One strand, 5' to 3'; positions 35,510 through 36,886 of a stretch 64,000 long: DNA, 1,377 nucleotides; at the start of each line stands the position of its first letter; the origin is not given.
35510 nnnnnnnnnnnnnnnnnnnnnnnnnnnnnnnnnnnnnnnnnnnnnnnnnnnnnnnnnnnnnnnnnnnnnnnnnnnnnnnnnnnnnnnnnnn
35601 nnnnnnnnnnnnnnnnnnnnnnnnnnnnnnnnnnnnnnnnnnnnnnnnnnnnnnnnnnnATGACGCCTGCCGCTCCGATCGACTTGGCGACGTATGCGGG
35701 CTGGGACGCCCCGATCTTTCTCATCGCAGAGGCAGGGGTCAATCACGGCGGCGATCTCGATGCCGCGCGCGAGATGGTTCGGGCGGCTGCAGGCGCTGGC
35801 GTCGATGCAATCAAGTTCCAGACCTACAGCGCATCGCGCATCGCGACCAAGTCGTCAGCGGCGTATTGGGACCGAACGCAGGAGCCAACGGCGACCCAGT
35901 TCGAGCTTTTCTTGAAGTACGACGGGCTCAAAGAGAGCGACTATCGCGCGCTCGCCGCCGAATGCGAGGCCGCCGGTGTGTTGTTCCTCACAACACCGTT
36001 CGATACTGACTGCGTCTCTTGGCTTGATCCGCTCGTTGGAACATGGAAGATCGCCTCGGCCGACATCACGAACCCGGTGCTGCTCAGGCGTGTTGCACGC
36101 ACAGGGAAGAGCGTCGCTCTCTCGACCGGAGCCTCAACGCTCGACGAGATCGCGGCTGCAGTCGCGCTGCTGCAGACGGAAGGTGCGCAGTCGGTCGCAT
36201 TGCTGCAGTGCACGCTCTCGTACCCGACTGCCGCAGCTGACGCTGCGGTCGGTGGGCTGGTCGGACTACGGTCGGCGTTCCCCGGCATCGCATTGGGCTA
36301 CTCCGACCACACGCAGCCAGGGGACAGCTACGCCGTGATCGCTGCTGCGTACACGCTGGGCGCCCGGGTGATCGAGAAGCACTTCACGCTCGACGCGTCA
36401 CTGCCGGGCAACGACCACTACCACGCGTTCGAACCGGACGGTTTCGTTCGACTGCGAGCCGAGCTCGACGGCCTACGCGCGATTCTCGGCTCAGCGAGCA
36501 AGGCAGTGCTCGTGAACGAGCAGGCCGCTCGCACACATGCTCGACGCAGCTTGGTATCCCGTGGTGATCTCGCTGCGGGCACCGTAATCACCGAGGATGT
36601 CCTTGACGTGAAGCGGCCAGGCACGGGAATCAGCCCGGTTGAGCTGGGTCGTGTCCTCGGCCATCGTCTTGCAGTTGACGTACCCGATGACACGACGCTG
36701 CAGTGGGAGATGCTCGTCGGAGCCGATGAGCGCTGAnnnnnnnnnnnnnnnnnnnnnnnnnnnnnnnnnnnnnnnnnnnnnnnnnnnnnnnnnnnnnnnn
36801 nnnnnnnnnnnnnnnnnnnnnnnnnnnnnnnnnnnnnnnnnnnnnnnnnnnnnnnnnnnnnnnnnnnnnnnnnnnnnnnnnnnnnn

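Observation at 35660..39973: Coupled nonulosonic-acid (sialic-acid-like, possibly Kdn-type) synthesis, activation and transfer module in a high-GC glycan locus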

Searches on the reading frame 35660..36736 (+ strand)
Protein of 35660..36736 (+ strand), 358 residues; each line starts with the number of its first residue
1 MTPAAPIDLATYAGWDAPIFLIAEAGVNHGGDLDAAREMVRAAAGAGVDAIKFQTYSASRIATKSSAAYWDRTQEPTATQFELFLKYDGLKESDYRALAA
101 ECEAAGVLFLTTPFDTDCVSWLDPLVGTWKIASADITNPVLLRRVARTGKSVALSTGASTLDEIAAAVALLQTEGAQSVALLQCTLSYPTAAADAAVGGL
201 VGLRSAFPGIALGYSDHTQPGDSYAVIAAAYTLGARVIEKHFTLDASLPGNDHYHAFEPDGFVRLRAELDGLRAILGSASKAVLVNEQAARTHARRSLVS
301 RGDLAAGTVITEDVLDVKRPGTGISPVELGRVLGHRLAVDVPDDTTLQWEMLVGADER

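Call 6: search_protein_families(library=pfam, proteins=[window:35660-36736:+], max_evalue=0.01)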
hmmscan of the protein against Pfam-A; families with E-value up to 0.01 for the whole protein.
window:35660-36736:+ (358 aa): 2 families
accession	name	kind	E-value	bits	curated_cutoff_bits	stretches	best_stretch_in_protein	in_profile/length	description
PF03102.20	NeuB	-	7.4e-67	225.8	22.1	1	39-280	1-240/241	NeuB family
PF08666.17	SAF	-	1.5e-09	38.6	21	1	295-353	1-63/63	SAF domain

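Call 7: search_protein_families(library=ncbifam, proteins=[window:35660-36736:+], max_evalue=0.01)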
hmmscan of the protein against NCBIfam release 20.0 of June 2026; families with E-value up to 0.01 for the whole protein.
window:35660-36736:+ (358 aa): 4 families
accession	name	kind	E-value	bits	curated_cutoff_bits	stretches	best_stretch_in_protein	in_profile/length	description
TIGR03569.1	NeuB_NnaB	equivalog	4.5e-90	302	399.65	1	20-346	2-328/329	N-acetylneuraminate synthase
TIGR03586.1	PseI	equivalog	1.6e-63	214.9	340.25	1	19-346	2-326/327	pseudaminic acid synthase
NF006421.0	PRK08673.1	subfamily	0.00096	18.5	335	1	87-182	139-235/338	3-deoxy-7-phosphoheptulonate synthase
TIGR01361.1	DAHP_synth_Bsub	equivalog_domain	0.0022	17.4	267.75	1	87-182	70-166/260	3-deoxy-7-phosphoheptulonate synthase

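Call 9: find_encoding_contigs(protein=window:35660-36736:+, flank=10000, max_places=4)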
Protein window:35660-36736:+ (358 aa): 4 contigs read that carry it; 3 places shown.
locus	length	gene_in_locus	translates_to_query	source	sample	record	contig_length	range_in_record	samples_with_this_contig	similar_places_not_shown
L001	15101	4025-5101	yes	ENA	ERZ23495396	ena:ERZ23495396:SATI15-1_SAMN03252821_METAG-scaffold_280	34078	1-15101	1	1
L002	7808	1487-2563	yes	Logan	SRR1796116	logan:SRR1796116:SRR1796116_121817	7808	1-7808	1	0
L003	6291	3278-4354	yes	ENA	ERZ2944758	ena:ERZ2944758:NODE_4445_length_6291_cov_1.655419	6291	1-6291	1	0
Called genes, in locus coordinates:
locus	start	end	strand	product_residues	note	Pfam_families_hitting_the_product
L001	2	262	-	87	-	?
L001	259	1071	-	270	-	-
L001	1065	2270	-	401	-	PF13439:Glyco_transf_4, PF20706:GT4-conflict, PF00534:Glycos_transf_1, PF13692:Glyco_trans_1_4, PF13524:Glyco_trans_1_2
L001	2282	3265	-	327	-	-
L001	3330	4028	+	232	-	PF00535:Glycos_transf_2, PF10111:Glyco_tranf_2_2, PF13641:Glyco_tranf_2_3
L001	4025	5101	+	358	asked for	PF03102:NeuB, PF08666:SAF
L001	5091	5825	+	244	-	PF02348:CTP_transf_3, PF12804:NTP_transf_3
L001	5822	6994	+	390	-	-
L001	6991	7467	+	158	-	PF13489:Methyltransf_23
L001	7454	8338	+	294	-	-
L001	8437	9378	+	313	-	PF13692:Glyco_trans_1_4, PF00534:Glycos_transf_1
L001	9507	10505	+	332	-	PF00534:Glycos_transf_1, PF13692:Glyco_trans_1_4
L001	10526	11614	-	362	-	-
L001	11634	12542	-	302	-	PF01073:3Beta_HSD, PF01370:Epimerase, PF04321:RmlD_sub_bind, PF16363:GDP_Man_Dehyd, PF02719:Polysacc_synt_2 (weak), PF07993:NAD_binding_4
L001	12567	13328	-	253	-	PF13472:Lipase_GDSL_2 (weak)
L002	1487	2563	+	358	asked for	PF03102:NeuB, PF08666:SAF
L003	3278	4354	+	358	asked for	PF03102:NeuB, PF08666:SAF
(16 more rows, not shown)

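Call 18: search_solved_structures(query=window:35660-36736:+, max_evalue=0.001, show_alignments=3)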
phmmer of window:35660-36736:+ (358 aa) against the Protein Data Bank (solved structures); distinct sequences matched with E-value up to 0.001: 8.
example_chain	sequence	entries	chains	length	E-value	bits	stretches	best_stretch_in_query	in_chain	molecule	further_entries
1vli_A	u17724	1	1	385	9.9e-46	159.8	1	13-353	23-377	Spore coat polysaccharide biosynthesis protein spsE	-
1xuu_A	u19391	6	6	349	1e-42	149.8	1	14-328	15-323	polysialic acid capsule biosynthesis protein SiaC | N-acetylneuraminate synthase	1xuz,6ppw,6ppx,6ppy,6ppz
4ipj_A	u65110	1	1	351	2.8e-42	148.4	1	14-328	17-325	Polysialic acid capsule biosynthesis protein SiaC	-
4ipi_A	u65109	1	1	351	7.3e-42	147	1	14-328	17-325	Polysialic acid capsule biosynthesis protein SiaC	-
2wqp_A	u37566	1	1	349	2.6e-41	145.2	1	14-328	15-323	POLYSIALIC ACID CAPSULE BIOSYNTHESIS PROTEIN SIAC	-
6ncs_A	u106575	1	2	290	1.9e-36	129.2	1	14-288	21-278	N-acetylneuraminic acid (Sialic acid) synthetase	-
8h2c_A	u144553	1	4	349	4.2e-35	124.8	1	14-342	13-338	Pseudaminic acid synthase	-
3g8r_A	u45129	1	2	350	4.5e-22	82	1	89-317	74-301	Probable spore coat polysaccharide biosynthesis protein E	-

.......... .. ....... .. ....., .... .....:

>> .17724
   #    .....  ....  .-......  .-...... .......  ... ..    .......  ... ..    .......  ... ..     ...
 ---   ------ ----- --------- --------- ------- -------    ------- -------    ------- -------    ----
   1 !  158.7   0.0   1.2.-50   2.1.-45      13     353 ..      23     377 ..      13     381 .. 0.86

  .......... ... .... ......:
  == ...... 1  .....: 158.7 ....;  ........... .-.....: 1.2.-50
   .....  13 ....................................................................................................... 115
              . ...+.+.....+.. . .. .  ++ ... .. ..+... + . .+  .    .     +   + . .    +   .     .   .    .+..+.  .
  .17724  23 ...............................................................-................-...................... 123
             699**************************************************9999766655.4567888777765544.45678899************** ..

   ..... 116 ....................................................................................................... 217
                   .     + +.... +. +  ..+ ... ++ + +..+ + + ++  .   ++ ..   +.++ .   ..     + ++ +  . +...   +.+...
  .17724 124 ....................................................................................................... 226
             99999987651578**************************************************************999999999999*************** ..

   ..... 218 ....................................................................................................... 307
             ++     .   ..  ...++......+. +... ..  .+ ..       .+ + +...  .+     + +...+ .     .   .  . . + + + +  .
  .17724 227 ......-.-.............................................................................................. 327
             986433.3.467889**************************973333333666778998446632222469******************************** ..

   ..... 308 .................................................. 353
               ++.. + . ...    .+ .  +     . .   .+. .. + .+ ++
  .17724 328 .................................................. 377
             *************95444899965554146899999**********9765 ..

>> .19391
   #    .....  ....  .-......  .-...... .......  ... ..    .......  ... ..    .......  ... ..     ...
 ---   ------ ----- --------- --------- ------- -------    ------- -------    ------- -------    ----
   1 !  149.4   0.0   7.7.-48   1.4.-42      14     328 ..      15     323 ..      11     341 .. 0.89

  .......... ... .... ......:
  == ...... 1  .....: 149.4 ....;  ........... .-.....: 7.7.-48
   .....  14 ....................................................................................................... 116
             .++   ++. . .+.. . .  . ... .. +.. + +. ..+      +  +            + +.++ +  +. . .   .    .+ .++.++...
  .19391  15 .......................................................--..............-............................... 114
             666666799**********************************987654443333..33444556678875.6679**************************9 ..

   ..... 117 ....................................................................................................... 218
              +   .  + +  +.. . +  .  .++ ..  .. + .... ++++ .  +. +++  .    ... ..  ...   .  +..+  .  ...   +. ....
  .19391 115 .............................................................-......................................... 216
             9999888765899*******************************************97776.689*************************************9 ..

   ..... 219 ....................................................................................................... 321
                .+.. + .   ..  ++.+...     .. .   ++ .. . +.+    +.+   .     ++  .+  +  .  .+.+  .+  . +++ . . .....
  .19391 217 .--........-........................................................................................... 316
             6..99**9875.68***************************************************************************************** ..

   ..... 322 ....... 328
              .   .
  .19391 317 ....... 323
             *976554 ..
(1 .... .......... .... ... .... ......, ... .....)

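Call 66: search_dna_similar(query=window:35660-36736:+, collection=plasmids, mode=protein, max_evalue=1e-20, max_rows=40)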
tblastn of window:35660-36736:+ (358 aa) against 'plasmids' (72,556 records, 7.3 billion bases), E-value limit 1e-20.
Records with a match: 151; places in all: 160; records where one place covers at least 80% of the query: 148.
Best place of each record, by identity: <60% 151.
By first word of the organism name: Bacillus 63; Sinorhizobium 26; Azospirillum 16; Rhizobium 4; Ensifer 3; Halorussus 2; Sulfitobacter 2; Acinetobacter 2; Priestia 2; Klebsiella 2; and 29 more.
By predicted mobility (MOB-suite, as given by PLSDB): non-mobilizable 97; mobilizable 32; conjugative 22.
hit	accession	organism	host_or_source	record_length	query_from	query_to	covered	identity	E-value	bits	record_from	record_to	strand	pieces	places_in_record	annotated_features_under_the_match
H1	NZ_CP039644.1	Azospirillum sp. TSA2s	Soil,rice paddy soil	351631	14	357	96%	39.6%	4e-51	190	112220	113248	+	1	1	neuB: N-acetylneuraminate synthase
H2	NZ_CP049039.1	Pseudohalocynthiibacter aestuariivivens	pure culutre,Seawater recirculating ...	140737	16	352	94%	39.9%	3e-48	181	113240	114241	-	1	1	N-acetylneuraminate synthase family protein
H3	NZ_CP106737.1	Roseovarius pelagicus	cell culture,Arctic seawater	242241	16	352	94%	39.9%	3e-48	181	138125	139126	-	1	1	N-acetylneuraminate synthase family protein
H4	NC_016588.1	Azospirillum lipoferum 4B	-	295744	6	352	97%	38.2%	2e-49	185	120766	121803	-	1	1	neuB: N-acetylneuraminate synthase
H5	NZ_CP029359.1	Azospirillum thermophilum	cell culture,hot spring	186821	14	352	95%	39.0%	3e-47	178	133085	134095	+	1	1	neuB: N-acetylneuraminate synthase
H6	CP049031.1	Rhodobacteraceae bacterium SC52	Apostichopus japonicus,pure ...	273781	18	349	93%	39.7%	3e-55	202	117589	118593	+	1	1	neuB: N-acetylneuraminate synthase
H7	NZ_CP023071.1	Sinorhizobium fredii CCBAU 83666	G.max,nodule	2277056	16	352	94%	38.9%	2e-39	155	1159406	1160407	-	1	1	record has no annotation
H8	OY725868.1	Subdoligranulum variabile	-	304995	19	348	92%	38.6%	3e-48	181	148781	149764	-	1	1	record has no annotation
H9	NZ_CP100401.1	Halorussus aquaticus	cell culture,saline soil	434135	14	350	94%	37.6%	4e-44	169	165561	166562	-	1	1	N-acetylneuraminate synthase family protein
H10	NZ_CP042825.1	Rhizobium sp. WL3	Wheat,phyllosphere swab,leaves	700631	20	348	92%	38.5%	3e-49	184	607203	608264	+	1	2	neuB: N-acetylneuraminate synthase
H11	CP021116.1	Aestuarium zhoushanense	pure culture,tidal flat sample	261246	16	334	89%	39.3%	8e-49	183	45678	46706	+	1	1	N-acetylneuraminate synthase | UDP-N-acetylglucosamine 2-epimerase (hydrolyzing)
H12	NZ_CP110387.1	Tritonibacter mobilis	-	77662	16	356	95%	36.6%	2e-38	153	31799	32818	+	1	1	pseI: pseudaminic acid synthase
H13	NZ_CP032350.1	Azospirillum brasilense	soil sample,Agricultural field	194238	19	341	90%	38.4%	2e-27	120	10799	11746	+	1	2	N-acetylneuraminate synthase family protein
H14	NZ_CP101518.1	Ensifer adhaerens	cell cuture,rhizosphere soil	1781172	19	350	93%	37.4%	5e-47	178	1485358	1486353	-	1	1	none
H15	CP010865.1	Marinovum algicola DG 898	-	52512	16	354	95%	36.5%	1e-40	159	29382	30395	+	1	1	pseudaminic acid synthase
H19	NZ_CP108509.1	Streptomyces sp. NBC_01237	-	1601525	14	356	96%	35.7%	2e-31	132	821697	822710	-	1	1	none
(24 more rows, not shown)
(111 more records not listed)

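Call 79: get_annotated_region(hit=H6, flank=9000)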
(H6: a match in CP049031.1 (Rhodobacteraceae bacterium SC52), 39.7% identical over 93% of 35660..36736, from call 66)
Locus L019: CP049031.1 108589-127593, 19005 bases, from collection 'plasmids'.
description: Rhodobacteraceae bacterium SC52 plasmid pSC52_3, complete sequence
organism: Rhodobacteraceae bacterium SC52 (NCBI taxid 2745590)
taxonomy: Bacteria; Pseudomonadota; Alphaproteobacteria; Rhodobacterales; Paracoccaceae; ; Rhodobacteraceae bacterium SC52
host: -; source: Apostichopus japonicus,pure culture,Intestine content; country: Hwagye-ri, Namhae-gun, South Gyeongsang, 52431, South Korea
typing (MOB-suite, as given by PLSDB): non-mobilizable
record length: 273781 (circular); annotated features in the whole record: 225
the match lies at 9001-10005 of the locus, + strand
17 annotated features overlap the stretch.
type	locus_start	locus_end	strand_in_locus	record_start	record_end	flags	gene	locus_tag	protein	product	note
CDS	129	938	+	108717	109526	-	-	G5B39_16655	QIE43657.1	SDR family oxidoreductase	-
CDS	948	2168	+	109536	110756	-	-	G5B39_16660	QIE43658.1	hypothetical protein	-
CDS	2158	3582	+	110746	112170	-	-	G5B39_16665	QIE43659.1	hypothetical protein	-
CDS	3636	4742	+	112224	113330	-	-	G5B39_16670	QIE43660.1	phytanoyl-CoA dioxygenase family protein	-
CDS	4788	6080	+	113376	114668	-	-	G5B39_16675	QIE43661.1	hypothetical protein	-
CDS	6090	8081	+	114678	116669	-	-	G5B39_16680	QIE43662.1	acyltransferase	-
CDS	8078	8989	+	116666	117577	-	-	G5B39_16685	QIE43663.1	NAD-dependent epimerase/dehydratase family protein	-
CDS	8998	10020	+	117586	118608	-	neuB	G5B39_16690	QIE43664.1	N-acetylneuraminate synthase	-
CDS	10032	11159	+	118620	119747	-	neuC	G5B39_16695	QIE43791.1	UDP-N-acetylglucosamine 2-epimerase (hydrolyzing)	-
CDS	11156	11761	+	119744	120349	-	-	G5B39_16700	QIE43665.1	hypothetical protein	-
CDS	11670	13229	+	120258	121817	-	-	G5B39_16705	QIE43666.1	aminotransferase class I/II-fold pyridoxal phosphate-dependent enzyme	-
CDS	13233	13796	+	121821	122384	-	-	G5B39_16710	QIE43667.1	sugar transferase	-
CDS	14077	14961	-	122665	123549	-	purU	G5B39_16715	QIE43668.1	formyltetrahydrofolate deformylase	-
CDS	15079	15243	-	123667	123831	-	-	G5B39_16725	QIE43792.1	hypothetical protein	-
CDS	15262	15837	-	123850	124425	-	-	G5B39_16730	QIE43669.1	sarcosine oxidase subunit gamma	-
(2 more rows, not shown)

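Call 80: get_annotated_region(hit=H19, flank=9000)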
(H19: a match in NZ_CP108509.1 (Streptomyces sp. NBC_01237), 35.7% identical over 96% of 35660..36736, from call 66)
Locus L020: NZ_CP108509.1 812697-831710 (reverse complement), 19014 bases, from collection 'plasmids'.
description: Streptomyces sp. NBC_01237 plasmid unnamed1
organism: Streptomyces sp. NBC_01237 (NCBI taxid 2903790)
taxonomy: Bacteria; Actinomycetota; Actinomycetes; Kitasatosporales; Streptomycetaceae; Streptomyces; Streptomyces sp. NBC 01237
host: -; source: -; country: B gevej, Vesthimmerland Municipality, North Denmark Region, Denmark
typing (MOB-suite, as given by PLSDB): non-mobilizable
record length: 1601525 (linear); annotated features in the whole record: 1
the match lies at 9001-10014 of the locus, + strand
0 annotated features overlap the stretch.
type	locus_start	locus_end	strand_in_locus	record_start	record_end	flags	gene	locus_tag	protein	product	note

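Call 84: get_annotated_region(hit=H12, flank=10000)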
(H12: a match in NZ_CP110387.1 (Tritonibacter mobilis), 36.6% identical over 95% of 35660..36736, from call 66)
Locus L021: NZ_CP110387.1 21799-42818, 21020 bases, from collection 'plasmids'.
description: Tritonibacter mobilis strain A3R06 plasmid p4, complete sequence
organism: Tritonibacter mobilis (NCBI taxid 379347)
taxonomy: Bacteria; Pseudomonadota; Alphaproteobacteria; Rhodobacterales; Paracoccaceae; Tritonibacter; Tritonibacter mobilis
host: -; source: -; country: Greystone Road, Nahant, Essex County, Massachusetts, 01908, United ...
typing (MOB-suite, as given by PLSDB): non-mobilizable; replicon rep_cluster_1016
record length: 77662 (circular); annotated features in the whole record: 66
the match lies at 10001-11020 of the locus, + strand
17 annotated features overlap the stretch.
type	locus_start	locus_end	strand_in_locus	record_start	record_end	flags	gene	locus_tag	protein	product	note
CDS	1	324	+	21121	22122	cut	pseB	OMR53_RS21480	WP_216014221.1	UDP-N-acetylglucosamine 4,6-dehydratase (inverting)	-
CDS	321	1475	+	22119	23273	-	pseC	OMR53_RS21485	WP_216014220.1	UDP-4-amino-4, 6-dideoxy-N-acetyl-beta-L-altrosamine transaminase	-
CDS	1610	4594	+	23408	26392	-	-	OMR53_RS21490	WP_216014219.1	hypothetical protein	-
CDS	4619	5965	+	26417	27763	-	-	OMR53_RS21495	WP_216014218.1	DUF4910 domain-containing protein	-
CDS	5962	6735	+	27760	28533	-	-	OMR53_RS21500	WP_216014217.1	AAC(3) family N-acetyltransferase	GO:0046677 - response to antibiotic [Evidence IEA]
CDS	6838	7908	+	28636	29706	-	-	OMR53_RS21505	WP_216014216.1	flagellin modification protein FlmD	-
CDS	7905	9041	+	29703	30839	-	-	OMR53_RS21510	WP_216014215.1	ATP-grasp domain-containing protein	-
CDS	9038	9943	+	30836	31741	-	-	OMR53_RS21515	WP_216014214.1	NAD(P)-dependent oxidoreductase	-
CDS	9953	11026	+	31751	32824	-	pseI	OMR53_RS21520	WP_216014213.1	pseudaminic acid synthase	-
CDS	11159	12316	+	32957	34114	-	-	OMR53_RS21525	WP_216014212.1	tetratricopeptide repeat protein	-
CDS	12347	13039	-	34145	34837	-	pseF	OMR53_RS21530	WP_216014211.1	pseudaminic acid cytidylyltransferase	-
CDS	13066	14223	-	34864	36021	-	-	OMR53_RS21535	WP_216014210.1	DUF6716 putative glycosyltransferase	-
CDS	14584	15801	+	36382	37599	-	-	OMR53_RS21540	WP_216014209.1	acylneuraminate cytidylyltransferase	-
CDS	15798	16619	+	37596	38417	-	-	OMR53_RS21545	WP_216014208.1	hypothetical protein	-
CDS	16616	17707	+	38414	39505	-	-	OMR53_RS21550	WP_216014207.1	AGE family epimerase/isomerase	-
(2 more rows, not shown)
